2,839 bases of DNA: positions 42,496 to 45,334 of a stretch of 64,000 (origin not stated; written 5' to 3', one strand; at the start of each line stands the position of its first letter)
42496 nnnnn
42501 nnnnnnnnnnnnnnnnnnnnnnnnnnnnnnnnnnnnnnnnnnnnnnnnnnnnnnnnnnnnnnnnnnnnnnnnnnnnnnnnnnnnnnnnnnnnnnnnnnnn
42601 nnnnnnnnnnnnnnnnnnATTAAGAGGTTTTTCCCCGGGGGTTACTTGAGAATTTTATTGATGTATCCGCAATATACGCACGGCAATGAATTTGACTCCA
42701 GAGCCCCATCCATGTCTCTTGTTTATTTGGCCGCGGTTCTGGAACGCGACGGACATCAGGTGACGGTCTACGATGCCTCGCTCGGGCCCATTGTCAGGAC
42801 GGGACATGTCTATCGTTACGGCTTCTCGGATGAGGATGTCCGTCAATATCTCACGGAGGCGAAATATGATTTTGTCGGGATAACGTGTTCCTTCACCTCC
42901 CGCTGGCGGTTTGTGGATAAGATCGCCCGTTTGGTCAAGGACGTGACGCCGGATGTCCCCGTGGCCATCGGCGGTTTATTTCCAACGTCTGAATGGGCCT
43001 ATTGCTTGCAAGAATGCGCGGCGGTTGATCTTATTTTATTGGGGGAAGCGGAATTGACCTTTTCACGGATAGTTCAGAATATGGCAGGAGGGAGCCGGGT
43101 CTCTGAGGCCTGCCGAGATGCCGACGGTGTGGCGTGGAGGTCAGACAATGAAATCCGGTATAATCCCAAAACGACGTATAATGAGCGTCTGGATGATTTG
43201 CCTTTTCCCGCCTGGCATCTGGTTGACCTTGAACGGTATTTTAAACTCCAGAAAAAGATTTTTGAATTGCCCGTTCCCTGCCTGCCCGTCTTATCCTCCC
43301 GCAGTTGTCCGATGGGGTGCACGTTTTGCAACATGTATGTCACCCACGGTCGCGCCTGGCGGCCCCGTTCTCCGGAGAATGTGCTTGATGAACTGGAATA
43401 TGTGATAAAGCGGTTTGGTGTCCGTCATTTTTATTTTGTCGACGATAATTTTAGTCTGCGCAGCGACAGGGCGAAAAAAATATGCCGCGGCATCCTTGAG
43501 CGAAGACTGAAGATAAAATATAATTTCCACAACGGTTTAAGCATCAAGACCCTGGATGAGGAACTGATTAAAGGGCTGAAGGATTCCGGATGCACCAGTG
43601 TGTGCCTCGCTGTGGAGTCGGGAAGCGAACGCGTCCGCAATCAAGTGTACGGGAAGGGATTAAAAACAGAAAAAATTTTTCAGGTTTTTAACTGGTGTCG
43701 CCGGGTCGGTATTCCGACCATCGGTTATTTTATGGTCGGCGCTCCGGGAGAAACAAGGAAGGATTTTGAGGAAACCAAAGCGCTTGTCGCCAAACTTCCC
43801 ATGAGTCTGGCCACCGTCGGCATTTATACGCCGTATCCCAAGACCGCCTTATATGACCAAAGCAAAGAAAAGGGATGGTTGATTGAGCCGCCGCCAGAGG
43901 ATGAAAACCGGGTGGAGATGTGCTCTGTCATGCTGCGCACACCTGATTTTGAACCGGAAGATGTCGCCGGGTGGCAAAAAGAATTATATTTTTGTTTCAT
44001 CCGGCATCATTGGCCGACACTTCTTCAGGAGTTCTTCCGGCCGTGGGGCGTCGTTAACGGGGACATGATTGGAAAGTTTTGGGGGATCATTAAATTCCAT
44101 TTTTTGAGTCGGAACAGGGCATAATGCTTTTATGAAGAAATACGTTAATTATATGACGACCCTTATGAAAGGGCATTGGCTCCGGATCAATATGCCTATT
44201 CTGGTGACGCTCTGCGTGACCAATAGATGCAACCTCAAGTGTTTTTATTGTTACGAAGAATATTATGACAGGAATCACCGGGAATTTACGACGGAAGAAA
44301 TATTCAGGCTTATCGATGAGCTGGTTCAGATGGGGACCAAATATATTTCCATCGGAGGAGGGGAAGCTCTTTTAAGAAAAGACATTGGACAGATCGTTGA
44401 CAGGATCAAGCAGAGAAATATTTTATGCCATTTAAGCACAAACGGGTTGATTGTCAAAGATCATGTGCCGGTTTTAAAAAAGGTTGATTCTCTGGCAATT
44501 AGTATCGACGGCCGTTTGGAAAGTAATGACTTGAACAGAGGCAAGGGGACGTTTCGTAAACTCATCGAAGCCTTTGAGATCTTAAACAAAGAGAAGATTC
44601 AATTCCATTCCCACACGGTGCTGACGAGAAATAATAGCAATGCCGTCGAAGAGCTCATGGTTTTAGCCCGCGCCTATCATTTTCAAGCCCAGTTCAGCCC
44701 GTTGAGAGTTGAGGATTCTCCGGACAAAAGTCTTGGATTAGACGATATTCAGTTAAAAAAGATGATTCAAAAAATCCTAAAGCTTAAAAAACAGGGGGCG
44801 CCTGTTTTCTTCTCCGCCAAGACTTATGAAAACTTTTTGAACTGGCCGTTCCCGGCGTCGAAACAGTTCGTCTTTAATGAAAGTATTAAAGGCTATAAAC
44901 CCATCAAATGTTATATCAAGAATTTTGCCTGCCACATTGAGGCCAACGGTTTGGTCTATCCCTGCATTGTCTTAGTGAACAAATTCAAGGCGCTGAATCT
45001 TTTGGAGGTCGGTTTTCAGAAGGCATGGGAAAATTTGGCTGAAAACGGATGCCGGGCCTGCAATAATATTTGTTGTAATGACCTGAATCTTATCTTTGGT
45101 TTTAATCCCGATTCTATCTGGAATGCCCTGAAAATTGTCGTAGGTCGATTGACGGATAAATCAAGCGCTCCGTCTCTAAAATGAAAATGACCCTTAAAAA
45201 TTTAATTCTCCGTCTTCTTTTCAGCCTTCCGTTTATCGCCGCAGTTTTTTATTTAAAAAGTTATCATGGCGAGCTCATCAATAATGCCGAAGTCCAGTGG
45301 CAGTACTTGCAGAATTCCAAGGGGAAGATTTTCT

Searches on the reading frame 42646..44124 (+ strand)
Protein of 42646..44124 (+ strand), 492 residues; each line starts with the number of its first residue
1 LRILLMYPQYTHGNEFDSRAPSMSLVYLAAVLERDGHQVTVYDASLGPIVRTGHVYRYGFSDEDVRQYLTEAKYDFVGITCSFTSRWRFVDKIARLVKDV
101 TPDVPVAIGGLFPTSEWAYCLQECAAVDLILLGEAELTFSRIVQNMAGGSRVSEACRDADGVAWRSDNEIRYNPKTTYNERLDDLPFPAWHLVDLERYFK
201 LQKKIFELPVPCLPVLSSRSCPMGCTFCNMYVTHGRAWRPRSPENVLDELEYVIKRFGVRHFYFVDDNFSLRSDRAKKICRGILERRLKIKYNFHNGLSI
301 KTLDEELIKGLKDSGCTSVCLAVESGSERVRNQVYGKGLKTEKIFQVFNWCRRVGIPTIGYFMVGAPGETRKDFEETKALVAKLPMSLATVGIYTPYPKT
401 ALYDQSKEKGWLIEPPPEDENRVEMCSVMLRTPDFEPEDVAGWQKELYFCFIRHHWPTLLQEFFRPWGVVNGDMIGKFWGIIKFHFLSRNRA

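Call 55: search_protein_families(library=pfam, proteins=[window:42646-44124:+], max_evalue=0.0001)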
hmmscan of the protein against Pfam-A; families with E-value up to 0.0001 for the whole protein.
window:42646-44124:+ (492 aa): 2 families
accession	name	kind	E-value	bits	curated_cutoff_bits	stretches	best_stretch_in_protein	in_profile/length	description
PF04055.27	Radical_SAM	-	1.8e-26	93.7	29.5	1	217-380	3-165/166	Radical SAM superfamily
PF02310.24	B12-binding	-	2.3e-19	69.9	32.1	1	16-142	8-120/121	B12 binding domain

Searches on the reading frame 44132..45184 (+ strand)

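Call 55: search_protein_families(library=pfam, proteins=[window:44132-45184:+], max_evalue=0.0001)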
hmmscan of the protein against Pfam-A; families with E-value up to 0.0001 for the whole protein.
window:44132-45184:+ (350 aa): 2 families
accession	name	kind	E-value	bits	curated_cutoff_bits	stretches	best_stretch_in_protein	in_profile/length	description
PF04055.27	Radical_SAM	-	8.9e-27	94.7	29.5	1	29-176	3-163/166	Radical SAM superfamily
PF13353.11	Fer4_12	-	7.3e-08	33.2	22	1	30-134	12-122/137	4Fe-4S single cluster domain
